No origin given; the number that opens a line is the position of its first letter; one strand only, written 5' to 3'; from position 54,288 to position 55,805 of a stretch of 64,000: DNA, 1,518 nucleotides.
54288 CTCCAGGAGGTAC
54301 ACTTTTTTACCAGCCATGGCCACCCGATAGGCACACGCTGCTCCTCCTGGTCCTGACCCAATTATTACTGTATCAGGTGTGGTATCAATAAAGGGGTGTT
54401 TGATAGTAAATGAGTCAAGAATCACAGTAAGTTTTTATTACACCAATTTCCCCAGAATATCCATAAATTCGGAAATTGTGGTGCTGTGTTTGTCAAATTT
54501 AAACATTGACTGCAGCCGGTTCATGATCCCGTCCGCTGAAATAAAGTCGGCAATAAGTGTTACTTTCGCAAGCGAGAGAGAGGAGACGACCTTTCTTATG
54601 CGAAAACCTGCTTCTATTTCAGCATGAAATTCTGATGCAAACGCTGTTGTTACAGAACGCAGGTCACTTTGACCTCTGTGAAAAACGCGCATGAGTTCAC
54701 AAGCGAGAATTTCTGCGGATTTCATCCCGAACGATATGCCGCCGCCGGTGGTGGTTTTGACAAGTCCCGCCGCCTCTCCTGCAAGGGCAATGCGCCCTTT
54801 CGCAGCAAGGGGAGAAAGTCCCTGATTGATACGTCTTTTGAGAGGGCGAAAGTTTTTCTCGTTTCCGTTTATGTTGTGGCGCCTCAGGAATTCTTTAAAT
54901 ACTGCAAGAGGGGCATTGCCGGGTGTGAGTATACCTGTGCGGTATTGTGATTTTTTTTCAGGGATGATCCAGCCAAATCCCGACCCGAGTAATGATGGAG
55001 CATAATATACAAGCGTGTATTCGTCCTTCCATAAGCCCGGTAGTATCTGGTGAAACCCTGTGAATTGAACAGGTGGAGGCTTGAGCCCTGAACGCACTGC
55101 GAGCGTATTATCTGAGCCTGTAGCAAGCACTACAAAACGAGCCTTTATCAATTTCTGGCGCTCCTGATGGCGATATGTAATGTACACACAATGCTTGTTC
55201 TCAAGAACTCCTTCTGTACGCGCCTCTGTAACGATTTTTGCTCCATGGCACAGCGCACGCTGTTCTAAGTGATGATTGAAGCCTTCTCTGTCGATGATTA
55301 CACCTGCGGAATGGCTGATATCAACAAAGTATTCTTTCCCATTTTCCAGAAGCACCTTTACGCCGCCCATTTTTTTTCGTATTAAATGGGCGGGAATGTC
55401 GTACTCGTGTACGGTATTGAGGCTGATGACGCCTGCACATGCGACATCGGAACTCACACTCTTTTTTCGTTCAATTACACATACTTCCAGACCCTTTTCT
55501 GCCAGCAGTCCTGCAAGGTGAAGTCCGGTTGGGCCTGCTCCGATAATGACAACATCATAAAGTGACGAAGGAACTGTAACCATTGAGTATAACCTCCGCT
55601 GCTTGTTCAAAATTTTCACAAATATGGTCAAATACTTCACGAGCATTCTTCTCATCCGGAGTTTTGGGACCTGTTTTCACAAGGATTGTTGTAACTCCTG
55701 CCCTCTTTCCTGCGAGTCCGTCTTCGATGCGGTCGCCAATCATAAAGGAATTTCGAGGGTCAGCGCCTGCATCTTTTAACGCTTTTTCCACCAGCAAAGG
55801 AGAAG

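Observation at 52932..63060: Nine-gene minus-strand operon mixing heptose synthesis, a GH38-like lipoprotein, macro domain, MBL hydrolase, TrpD and two FAD oxidoreductases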

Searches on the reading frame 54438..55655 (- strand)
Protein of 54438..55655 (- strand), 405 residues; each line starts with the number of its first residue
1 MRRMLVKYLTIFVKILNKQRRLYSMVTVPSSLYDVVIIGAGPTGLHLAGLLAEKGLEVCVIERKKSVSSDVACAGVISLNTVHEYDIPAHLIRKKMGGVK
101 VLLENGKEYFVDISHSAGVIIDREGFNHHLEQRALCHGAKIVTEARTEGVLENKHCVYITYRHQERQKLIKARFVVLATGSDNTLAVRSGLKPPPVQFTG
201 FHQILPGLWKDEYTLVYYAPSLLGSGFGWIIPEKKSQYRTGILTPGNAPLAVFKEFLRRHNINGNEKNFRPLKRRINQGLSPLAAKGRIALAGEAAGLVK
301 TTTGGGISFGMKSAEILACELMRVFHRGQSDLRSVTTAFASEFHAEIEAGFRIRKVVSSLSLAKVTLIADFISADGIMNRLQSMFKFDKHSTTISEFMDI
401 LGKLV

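Call 4: search_protein_families(library=pfam, proteins=[window:54438-55655:-], max_evalue=0.01)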
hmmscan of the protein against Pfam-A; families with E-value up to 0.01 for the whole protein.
window:54438-55655:- (405 aa): 16 families
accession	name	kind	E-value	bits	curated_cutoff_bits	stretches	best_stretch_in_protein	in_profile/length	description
PF01494.25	FAD_binding_3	-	1.5e-14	54.4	22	1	33-186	2-164/349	FAD binding domain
PF01266.30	DAO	-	9.4e-13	48.8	27.9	2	34-70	1-39/353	FAD dependent oxidoreductase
PF05834.18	Lycopene_cycl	-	3.6e-11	43.2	23.4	1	34-182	1-143/380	Lycopene cyclase protein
PF03486.20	HI0933_like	-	7.4e-10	39.1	50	1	34-96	2-64/244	HI0933-like protein Rossmann domain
PF01946.23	Thi4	-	1.5e-08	34.6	26.2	1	33-185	18-172/235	Thi4 family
PF07992.20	Pyr_redox_2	-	5.3e-08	33.1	26.1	1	33-186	1-114/291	Pyridine nucleotide-disulphide oxidoreductase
PF13450.12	NAD_binding_8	-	1.1e-06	29.3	21.9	1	37-94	1-54/68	NAD(P)-binding Rossmann-like domain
PF00890.30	FAD_binding_2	-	2.4e-06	27.5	20.4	1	34-75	1-42/414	FAD binding domain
PF00070.33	Pyr_redox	-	7.4e-06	26.8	22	1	35-67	2-34/82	Pyridine nucleotide-disulphide oxidoreductase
PF13738.12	Pyr_redox_3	-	1.3e-05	25.1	30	1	36-69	1-35/305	Pyridine nucleotide-disulphide oxidoreductase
PF12831.13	FAD_oxidored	-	1.6e-05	24.8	27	1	34-187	1-151/416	FAD dependent oxidoreductase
PF03807.23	F420_oxidored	-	0.0022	19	21.6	0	35-66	2-35/94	NADP oxidoreductase coenzyme F420-dependent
PF02254.24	TrkA_N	-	0.0041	17.9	23.8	0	35-70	1-36/116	TrkA-N domain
PF13434.12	Lys_Orn_oxgnase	-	0.0055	16.3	21.3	0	32-67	2-38/339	L-lysine 6-monooxygenase/L-ornithine 5-monooxygenase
PF01134.28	GIDA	-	0.0073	15.8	22.1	0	34-181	1-150/391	Glucose inhibited division protein A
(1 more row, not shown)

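Call 5: search_protein_families(library=ncbifam, proteins=[window:54438-55655:-], max_evalue=0.01)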
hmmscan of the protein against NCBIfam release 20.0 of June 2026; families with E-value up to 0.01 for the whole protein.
window:54438-55655:- (405 aa): 123 families (the best 25 are shown)
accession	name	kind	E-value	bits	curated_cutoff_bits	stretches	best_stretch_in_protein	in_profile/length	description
TIGR02032.1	GG-red-SF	subfamily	1.9e-46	159.1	158.8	1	33-316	1-292/297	geranylgeranyl reductase family protein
TIGR02023.1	BchP-ChlP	subfamily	5.3e-29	101.4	343.3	1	33-344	1-322/388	geranylgeranyl diphosphate reductase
NF041080.1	DGGGPL_reductase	equivalog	6.6e-19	68.1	580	1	33-185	2-159/447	digeranylgeranylglycerophospholipid reductase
NF041160.1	DGGPL_Thplmales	equivalog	1.8e-17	63.4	780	1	33-316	4-305/396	digeranylgeranylglycerophospholipid reductase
TIGR02028.1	ChlP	equivalog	4.7e-15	55.2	505.3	2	35-143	3-112/398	geranylgeranyl reductase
NF008519.0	PRK11445.1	equivalog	7.5e-14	51.7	303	2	31-184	2-160/355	FAD-binding protein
NF006091.0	PRK08243.1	subfamily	9.6e-14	51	351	1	34-181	4-161/393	4-hydroxybenzoate 3-monooxygenase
NF004829.0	PRK06183.1-3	subfamily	6.8e-13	48.2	390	1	33-67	9-43/520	bifunctional 3-(3-hydroxy-phenyl)propionate/3-hydroxycinnamic acid hydroxylase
NF006092.0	PRK08244.1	equivalog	1.4e-12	47.1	644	1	33-188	3-164/494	monooxygenase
NF041385.1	Dggglyphlred_Halo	equivalog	2.2e-12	46.3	700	1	32-188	4-157/405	digeranylgeranylglycerophospholipid reductase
NF049967.1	QhpG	equivalog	3.9e-12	45.8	240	1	35-185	1-144/423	flavin-dependent monooxygenase QhpG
NF004831.0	PRK06183.1-5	equivalog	5.6e-11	41.6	546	1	33-95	9-73/568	bifunctional 3-(3-hydroxy-phenyl)propionate/3-hydroxycinnamic acid hydroxylase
NF006593.0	PRK09126.1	equivalog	4e-10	39.1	420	1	33-65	5-37/393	5-demethoxyubiquinol-8 5-hydroxylase UbiM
NF005303.0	PRK06834.1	subfamily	1.2e-09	37.2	625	1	34-82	5-53/488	hypothetical protein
NF033145.1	rif_monoox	equivalog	3.4e-09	36.1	800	1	34-186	2-157/472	rifampin monooxygenase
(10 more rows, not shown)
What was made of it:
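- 54438..55583 (-): Geranylgeranyl-reductase-family flavoprotein (381 aa from Met25); block C. TIGR02032 scores 159.1 against 158.8 (call 5).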

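Call 34: find_homologous_proteins(query=window:54438-55583:-)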
Query window:54438-55583:- (381 aa): 32 proteins with E <= 0.001 among 8000 candidates.
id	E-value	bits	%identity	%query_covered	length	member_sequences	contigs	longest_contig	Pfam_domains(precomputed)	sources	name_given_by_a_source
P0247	3.0e-251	851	100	100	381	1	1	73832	PF01946.24,PF01266.31,PF13450.13,PF00890.31,PF07992.21,PF00070.34,PF13738.13,PF03486.21,PF05834.19,PF01494.26,PF12831.14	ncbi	-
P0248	6.0e-79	284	39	97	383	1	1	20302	PF01266.31,PF07992.21,PF01494.26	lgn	-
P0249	1.4e-46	177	34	97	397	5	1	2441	PF01946.24,PF01266.31,PF13450.13,PF07992.21,PF03486.21,PF04820.21,PF05834.19,PF01494.26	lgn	-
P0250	4.5e-42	163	32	95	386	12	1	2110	PF01266.31,PF07992.21,PF03486.21,PF04820.21,PF01494.26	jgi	jgi:geranylgeranyl reductase family protein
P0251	1.4e-37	148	30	96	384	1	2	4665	PF01946.24,PF01266.31,PF13450.13,PF00890.31,PF07992.21,PF03486.21,PF05834.19,PF01134.29,PF01494.26,PF12831.14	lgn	-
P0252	1.5e-37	148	30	95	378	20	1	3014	PF01266.31,PF13450.13,PF07992.21,PF13738.13,PF03486.21,PF13454.13,PF05834.19,PF01494.26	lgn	-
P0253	1.6e-35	141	29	97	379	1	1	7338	PF01266.31,PF13450.13,PF07992.21,PF13738.13,PF03486.21,PF13454.13,PF01494.26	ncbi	-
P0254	4.7e-34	136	29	97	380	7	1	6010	PF01266.31,PF22578.3,PF13450.13,PF07992.21,PF00070.34,PF03486.21,PF04820.21,PF05834.19,PF01494.26,PF12831.14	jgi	-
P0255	7.5e-34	136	29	97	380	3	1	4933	PF01266.31,PF13450.13,PF07992.21,PF00070.34,PF03486.21,PF04820.21,PF05834.19,PF01494.26,PF12831.14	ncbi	-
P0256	1.4e-33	135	29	95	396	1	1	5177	PF13450.13,PF07992.21,PF00070.34,PF03486.21,PF05834.19,PF01134.29,PF01494.26,PF12831.14,PF01946.24,PF01266.31,PF00890.31,PF13738.13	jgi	-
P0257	3.3e-32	130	29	95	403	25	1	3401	PF01266.31,PF01593.31,PF13450.13,PF00890.31,PF07992.21,PF13738.13,PF03486.21,PF04820.21,PF05834.19,PF01134.29,PF01494.26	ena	-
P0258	7.4e-32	129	28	96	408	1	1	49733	PF01266.31,PF07992.21,PF03486.21,PF05834.19,PF01134.29,PF01494.26,PF12831.14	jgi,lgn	-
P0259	9.9e-32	129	27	99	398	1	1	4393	PF01266.31,PF00890.31,PF07992.21,PF03486.21,PF05834.19,PF01134.29,PF01494.26,PF12831.14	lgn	-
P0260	1.6e-31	128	28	97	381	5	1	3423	PF01266.31,PF13450.13,PF07992.21,PF00070.34,PF13738.13,PF03486.21,PF04820.21,PF01494.26,PF12831.14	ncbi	-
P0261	6.3e-31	126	28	95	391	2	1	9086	PF01266.31,PF13450.13,PF00890.31,PF07992.21,PF13738.13,PF03486.21,PF04820.21,PF05834.19,PF01494.26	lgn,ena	-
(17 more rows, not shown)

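Call 35: find_encoding_contigs(protein=P0248, flank=10000, max_places=2)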
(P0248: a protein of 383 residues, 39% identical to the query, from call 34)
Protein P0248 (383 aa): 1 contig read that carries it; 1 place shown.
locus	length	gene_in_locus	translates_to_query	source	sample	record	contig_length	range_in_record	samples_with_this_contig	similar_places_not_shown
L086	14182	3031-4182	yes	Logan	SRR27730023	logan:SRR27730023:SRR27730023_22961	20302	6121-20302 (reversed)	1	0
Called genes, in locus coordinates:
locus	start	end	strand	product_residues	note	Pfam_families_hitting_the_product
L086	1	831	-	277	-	?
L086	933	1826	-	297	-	PF03781:FGE-sulfatase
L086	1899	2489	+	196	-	PF13580:SIS_2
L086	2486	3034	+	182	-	PF08645:PNK3P, PF00702:Hydrolase, PF13419:HAD_2 (weak), PF13242:Hydrolase_like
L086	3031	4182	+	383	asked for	PF01494:FAD_binding_3, PF07992:Pyr_redox_2, PF01266:DAO (weak)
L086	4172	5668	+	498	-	PF01266:DAO (faint), PF00732:GMC_oxred_N, PF05199:GMC_oxred_C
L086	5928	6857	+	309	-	PF00072:Response_reg, PF00990:GGDEF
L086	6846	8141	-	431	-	PF05496:RuvB_N, PF00004:AAA, PF16193:AAA_assoc_2, PF12002:MgsA_C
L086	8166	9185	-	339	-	PF01073:3Beta_HSD, PF01370:Epimerase, PF02719:Polysacc_synt_2, PF04321:RmlD_sub_bind, PF05368:NmrA, PF13460:NAD_binding_10, PF16363:GDP_Man_Dehyd, PF07993:NAD_binding_4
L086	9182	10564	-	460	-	PF09861:Lar_N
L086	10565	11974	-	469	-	PF14238:DUF4340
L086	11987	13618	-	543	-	PF09822:ABC_transp_aux, PF23355:IFT52_GIFT (faint)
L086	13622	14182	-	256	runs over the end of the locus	PF01061:ABC2_membrane (weak), PF12679:ABC2_membrane_2, PF12698:ABC2_membrane_3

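Call 36: find_encoding_contigs(protein=P0249, flank=10000, max_places=2)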
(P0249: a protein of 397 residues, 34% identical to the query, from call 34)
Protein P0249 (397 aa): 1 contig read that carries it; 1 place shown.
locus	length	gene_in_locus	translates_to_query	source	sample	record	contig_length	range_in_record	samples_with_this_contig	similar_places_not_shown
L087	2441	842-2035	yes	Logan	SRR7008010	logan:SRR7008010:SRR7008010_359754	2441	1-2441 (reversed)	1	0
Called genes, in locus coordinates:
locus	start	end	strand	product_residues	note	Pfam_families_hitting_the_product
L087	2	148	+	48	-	?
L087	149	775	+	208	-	PF02397:Bac_transf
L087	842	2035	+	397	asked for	PF01266:DAO (weak), PF01494:FAD_binding_3, PF01946:Thi4, PF03486:HI0933_like (weak), PF04820:Trp_halogenase (faint), PF05834:Lycopene_cycl (faint), PF07992:Pyr_redox_2, PF13450:NAD_binding_8 (weak)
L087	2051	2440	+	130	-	?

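Call 40: find_related_loci(query=A2, collection=metagenome_contigs, flank=8000)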
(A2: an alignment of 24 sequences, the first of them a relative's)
Query A2 (381 aa) in metagenome_contigs; peptide patterns used: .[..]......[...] (x = any residue, [..] = any of these).
600 stretches matched a pattern (row limit reached: there are more); 584 encode a relative of the query (tblastn E <= 1e-3); the best 80 are kept; 80 distinct loci.
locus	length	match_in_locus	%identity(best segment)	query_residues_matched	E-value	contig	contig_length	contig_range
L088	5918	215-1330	34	7-374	8e-53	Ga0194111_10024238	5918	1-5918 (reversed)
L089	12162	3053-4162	30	6-376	1e-49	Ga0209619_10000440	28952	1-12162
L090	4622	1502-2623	31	5-374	5e-48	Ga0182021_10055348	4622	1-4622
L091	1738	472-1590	31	5-373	8e-49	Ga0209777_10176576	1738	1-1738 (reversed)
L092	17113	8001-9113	30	7-374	4e-47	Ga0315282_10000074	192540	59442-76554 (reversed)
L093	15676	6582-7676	31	9-374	1e-45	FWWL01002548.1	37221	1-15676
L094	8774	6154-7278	31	8-377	1e-44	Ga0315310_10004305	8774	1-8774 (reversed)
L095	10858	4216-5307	31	8-366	3e-44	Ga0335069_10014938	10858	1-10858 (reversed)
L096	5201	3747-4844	30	8-370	2e-44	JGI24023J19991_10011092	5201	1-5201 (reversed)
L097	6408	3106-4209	30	6-370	2e-44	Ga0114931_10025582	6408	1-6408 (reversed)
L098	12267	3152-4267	30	6-377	5e-44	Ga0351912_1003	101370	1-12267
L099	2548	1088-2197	31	2-366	3e-44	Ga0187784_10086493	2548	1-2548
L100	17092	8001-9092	30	10-370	2e-43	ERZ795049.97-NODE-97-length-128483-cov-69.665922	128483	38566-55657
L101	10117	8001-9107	31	9-373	1e-43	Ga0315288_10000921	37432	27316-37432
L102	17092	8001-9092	31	8-366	2e-43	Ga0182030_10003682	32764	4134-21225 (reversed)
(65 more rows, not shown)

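Call 44: search_solved_structures(query=window:54438-55583:-, max_evalue=0.001)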
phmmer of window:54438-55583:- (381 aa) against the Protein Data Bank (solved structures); distinct sequences matched with E-value up to 0.001: 42.
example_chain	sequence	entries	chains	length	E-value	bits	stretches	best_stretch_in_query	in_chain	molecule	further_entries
3oz2_A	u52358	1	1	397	1.3e-15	60.6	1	8-290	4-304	Digeranylgeranylglycerophospholipid reductase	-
8jqq_A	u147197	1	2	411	3e-07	33.2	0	11-58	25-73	4-hydroxybenzoate 3-monooxygenase (NAD(P)H)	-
7koe_C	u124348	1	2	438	3.2e-07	33.1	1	9-168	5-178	Electron transfer flavoprotein-quinone oxidoreductase FixC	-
8jqo_A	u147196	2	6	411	3.2e-07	33.1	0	11-58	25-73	4-hydroxybenzoate 3-monooxygenase (NAD(P)H)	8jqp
5dbj_E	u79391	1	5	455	8.6e-06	28.4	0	9-40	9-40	FADH2-dependent halogenase PltA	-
6dll_A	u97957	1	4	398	1.5e-05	27.6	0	10-90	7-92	p-hydroxybenzoate hydroxylase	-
4k5r_A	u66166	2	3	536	2.1e-05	27.1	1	9-172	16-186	Oxygenase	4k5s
7vwp_D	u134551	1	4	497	2.3e-05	26.9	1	10-302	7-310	FlsO1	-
7da9_A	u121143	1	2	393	2.9e-05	26.6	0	244-307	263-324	6-hydroxy-3-succinoylpyridine 3-monooxygenase HspB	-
23lo_A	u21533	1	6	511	4.6e-05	26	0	9-51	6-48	flavin dependent Baeyer Villiger monooxygenase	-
9h8m_A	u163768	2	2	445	5.8e-05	25.6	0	258-303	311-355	FAD-dependent monooxygenase sorC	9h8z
5vqb_A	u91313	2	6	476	6.6e-05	25.5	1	8-290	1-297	Rifampin monooxygenase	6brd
6ain_A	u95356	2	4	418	0.00015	24.2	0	251-306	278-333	PnpA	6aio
6j0z_C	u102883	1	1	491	0.00016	24.2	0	10-127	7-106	Putative angucycline-like polyketide oxygenase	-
6qkg_A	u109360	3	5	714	0.00017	24.1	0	10-49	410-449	NCR A | NCR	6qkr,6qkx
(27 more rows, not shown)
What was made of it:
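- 54438..55583 (-): Best PDB hit is the Thermoplasma digeranylgeranylglycerophospholipid reductase 3oz2 (call 44).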

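Call 71: search_protein_families(library=pfam, proteins=[L088:1421-2686:+, L088:2482-3573:+, L088:3570-5210:-, L090:585-1382:+, L090:2721-3971:+, L089:1181-2293:+, L089:2335-2955:+, L089:4241-4636:+, L089:4952-5560:+, L087:2051-2440:+], max_evalue=0.00001)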
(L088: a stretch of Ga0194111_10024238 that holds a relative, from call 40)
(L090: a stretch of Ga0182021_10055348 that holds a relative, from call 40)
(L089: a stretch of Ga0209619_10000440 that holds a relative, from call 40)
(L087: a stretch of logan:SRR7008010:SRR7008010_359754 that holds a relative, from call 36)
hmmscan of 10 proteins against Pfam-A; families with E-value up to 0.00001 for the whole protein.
L088:1421-2686:+ (421 aa): 1 family
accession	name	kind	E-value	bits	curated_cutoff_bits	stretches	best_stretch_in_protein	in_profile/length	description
PF10082.15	BBP2_2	-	3.4e-09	36.5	23.7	1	174-419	139-376/378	Putative beta-barrel porin 2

L088:2482-3573:+ (363 aa): 3 families
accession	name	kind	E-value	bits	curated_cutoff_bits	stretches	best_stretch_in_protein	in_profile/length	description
PF22461.2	SLBB_2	-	5.6e-22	78.1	27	2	277-358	2-79/79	SLBB domain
PF02563.21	Poly_export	-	5.4e-20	71.8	28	1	111-182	5-76/77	Polysaccharide biosynthesis/export protein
PF10531.15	SLBB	-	9.3e-18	64.3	27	2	278-329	2-48/55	SLBB domain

L088:3570-5210:- (546 aa): 0 families

L090:585-1382:+ (265 aa): 1 family
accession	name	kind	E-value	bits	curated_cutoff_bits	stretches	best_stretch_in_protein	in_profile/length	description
PF02397.22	Bac_transf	-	1.8e-58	197.4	27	1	67-254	1-178/179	Bacterial sugar transferase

L090:2721-3971:+ (416 aa): 1 family
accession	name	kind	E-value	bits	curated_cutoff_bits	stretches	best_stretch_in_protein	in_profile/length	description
PF10082.15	BBP2_2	-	2.6e-09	36.9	23.7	1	57-413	22-375/378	Putative beta-barrel porin 2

L089:1181-2293:+ (370 aa): 3 families
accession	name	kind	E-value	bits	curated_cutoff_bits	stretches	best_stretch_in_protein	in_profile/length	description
PF09314.17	DUF1972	-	2.7e-24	86.2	25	1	9-178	5-186/186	Domain of unknown function (DUF1972)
PF13439.12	Glyco_transf_4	-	1.8e-09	38.3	28.5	1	20-167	1-153/170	Glycosyltransferase Family 4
PF00534.26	Glycos_transf_1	-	3.8e-07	30.3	26.4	1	191-337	6-160/172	Glycosyl transferases group 1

L089:2335-2955:+ (206 aa): 1 family
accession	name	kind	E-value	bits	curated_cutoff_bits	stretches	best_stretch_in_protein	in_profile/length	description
PF02397.22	Bac_transf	-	3.3e-59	199.9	27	1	7-195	1-178/179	Bacterial sugar transferase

L089:4241-4636:+ (131 aa): 1 family
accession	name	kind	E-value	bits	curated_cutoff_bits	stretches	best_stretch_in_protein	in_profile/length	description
PF13380.12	CoA_binding_2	-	4.9e-45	153.1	22.8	1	12-126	1-115/116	CoA binding domain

L089:4952-5560:+ (202 aa): 2 families
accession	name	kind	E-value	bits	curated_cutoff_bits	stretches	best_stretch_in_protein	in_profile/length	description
PF01121.26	CoaE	-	1.3e-59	201.4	27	1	3-181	2-178/180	Dephospho-CoA kinase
PF13238.12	AAA_18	-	9.1e-07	29.8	29.4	1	4-154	1-119/128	AAA domain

L087:2051-2440:+ (130 aa): 0 families

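Call 91: search_protein_families(library=padloc, proteins=[window:54438-55583:-], max_evalue=0.001)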
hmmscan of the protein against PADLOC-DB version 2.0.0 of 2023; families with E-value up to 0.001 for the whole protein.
window:54438-55583:- (381 aa): 0 families
